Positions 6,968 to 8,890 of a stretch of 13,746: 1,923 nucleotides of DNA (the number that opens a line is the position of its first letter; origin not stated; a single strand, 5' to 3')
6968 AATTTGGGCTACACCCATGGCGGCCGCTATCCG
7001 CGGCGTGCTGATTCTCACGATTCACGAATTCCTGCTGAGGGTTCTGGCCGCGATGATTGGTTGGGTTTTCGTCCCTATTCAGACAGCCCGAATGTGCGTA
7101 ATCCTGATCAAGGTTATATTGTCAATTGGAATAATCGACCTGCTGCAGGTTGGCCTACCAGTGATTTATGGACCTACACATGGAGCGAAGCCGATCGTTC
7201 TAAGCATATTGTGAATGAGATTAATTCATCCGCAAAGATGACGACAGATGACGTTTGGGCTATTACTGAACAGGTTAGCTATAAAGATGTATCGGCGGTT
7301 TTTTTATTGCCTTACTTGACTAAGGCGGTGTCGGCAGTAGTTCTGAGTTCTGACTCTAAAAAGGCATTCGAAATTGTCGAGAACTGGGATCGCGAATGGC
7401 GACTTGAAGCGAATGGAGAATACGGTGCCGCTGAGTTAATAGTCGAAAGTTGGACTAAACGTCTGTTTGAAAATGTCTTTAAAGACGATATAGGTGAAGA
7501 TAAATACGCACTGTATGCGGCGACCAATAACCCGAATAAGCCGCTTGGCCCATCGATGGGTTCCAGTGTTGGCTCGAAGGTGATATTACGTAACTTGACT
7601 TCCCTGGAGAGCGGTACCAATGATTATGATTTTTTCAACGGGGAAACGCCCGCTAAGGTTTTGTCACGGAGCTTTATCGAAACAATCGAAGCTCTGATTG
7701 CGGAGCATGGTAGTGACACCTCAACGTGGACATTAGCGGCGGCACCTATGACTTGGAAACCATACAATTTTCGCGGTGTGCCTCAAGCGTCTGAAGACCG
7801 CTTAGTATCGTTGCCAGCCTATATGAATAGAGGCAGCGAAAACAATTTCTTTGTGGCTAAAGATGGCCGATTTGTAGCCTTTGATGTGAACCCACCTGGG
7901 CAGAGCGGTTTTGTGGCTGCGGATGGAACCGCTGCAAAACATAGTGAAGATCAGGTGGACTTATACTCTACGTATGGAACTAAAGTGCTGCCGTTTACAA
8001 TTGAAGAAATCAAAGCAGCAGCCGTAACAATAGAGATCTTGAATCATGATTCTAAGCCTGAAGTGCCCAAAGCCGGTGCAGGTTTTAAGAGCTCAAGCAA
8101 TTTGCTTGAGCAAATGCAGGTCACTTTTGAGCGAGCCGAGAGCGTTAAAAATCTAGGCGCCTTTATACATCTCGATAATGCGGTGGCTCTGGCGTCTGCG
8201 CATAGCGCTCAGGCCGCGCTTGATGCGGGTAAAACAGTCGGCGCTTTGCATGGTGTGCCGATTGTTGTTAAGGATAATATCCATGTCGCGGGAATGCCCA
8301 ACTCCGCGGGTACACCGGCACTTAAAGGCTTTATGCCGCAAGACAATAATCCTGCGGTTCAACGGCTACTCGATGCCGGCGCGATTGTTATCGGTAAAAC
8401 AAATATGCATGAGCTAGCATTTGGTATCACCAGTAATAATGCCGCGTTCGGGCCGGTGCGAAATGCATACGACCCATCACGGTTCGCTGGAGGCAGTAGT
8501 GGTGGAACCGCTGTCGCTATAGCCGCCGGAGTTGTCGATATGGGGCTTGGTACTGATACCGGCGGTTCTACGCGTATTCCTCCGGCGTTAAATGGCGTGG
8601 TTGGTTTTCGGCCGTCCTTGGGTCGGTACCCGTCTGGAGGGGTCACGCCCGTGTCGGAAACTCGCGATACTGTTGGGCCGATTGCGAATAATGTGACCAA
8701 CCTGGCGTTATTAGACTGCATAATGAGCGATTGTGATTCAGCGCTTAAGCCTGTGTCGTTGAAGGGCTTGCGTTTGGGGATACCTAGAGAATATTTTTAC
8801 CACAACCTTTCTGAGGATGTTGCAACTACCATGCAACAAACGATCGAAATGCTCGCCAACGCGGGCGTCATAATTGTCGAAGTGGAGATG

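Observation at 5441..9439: Exported 1332-aa fusion of a penicillin-G-acylase-type Ntn hydrolase to a complete amidase-signature amidase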

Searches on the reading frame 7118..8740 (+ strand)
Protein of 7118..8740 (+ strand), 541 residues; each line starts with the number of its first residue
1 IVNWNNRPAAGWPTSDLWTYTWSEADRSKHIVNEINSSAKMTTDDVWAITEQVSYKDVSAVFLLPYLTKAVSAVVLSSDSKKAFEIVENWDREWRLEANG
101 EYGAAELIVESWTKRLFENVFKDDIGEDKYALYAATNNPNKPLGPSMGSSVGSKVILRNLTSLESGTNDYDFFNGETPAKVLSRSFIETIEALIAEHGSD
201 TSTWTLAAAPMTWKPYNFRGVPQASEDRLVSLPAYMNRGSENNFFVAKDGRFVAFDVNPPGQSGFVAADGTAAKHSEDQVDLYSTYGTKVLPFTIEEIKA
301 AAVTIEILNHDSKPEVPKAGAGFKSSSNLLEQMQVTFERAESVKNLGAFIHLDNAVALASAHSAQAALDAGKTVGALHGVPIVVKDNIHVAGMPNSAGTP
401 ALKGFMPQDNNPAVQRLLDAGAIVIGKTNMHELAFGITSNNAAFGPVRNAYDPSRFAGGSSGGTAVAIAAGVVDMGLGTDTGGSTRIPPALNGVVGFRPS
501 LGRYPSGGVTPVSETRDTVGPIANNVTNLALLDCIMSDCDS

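Call 67: search_protein_representatives(protein=window:7118-8740:+)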
Query: 541 residues. Proteins with E-value up to 0.001 (for the whole library): 51277; up to 1e-10: 32221; up to 1e-30: 3938. The best 150 are listed.
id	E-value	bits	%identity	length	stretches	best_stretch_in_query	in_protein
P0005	1.5e-261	885.6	73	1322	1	1-541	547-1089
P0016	2.5e-205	700.0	59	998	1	1-540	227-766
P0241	1.0e-90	321.9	49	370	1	1-308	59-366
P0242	2.8e-89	317.1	49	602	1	1-302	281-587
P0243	7.4e-78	279.4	53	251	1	63-306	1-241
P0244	6.0e-70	253.3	61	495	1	336-537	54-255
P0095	7.8e-70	253.0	41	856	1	1-304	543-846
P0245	2.4e-69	251.4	43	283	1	33-306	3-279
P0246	3.4e-68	247.6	59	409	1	337-539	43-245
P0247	1.7e-67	245.2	60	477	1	331-540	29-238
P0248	3.1e-67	244.4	57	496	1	308-536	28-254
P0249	2.2e-66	241.6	59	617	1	321-538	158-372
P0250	3.5e-66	240.9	61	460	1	328-537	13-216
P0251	2.0e-65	238.4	59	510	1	324-537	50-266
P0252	1.2e-64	235.9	40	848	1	1-303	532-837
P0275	1.4e-58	215.8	41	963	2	354-530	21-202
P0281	7.0e-58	213.5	40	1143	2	354-530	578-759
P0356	5.4e-53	197.4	58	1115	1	377-537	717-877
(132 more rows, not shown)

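Call 68: search_protein_families(library=pfam, proteins=[P0275, P0281, P0356, P0242, P0249], max_evalue=0.00001)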
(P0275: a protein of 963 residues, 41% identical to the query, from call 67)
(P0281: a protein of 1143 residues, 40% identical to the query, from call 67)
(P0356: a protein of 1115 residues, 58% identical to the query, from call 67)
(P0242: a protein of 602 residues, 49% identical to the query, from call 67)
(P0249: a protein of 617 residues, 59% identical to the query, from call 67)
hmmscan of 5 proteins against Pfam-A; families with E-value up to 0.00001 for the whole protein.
P0275 (963 aa): 1 family
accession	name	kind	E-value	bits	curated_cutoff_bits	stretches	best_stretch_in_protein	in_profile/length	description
PF01425.27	Amidase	-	1.6e-138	463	27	2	12-424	15-445/445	Amidase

P0281 (1143 aa): 1 family
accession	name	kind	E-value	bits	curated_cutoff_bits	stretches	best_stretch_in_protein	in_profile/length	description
PF01425.27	Amidase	-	4.3e-164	547.2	27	2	51-430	2-376/445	Amidase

P0356 (1115 aa): 4 families
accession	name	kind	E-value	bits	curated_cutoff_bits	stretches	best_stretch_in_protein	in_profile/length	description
PF01425.27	Amidase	-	1.6e-85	288.3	27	1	714-1099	44-445/445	Amidase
PF01030.30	Recep_L_domain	-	2.6e-33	115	21.8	2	408-535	1-111/112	Receptor L domain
PF00757.25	Furin-like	-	5.9e-26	91.5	26.8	1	243-393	11-147/147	Furin-like cysteine rich region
PF14843.11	GF_recep_IV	-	7.9e-25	87.6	29.5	1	560-669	1-128/132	Growth factor receptor domain IV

P0242 (602 aa): 1 family
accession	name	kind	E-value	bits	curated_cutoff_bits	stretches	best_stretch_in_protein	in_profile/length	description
PF01804.23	Penicil_amidase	-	2.8e-90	304.7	21.3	1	33-584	156-674/675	Penicillin amidase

P0249 (617 aa): 1 family
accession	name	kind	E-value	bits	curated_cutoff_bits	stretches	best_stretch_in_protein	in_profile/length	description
PF01425.27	Amidase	-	6.2e-101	339.1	27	1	176-591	13-445/445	Amidase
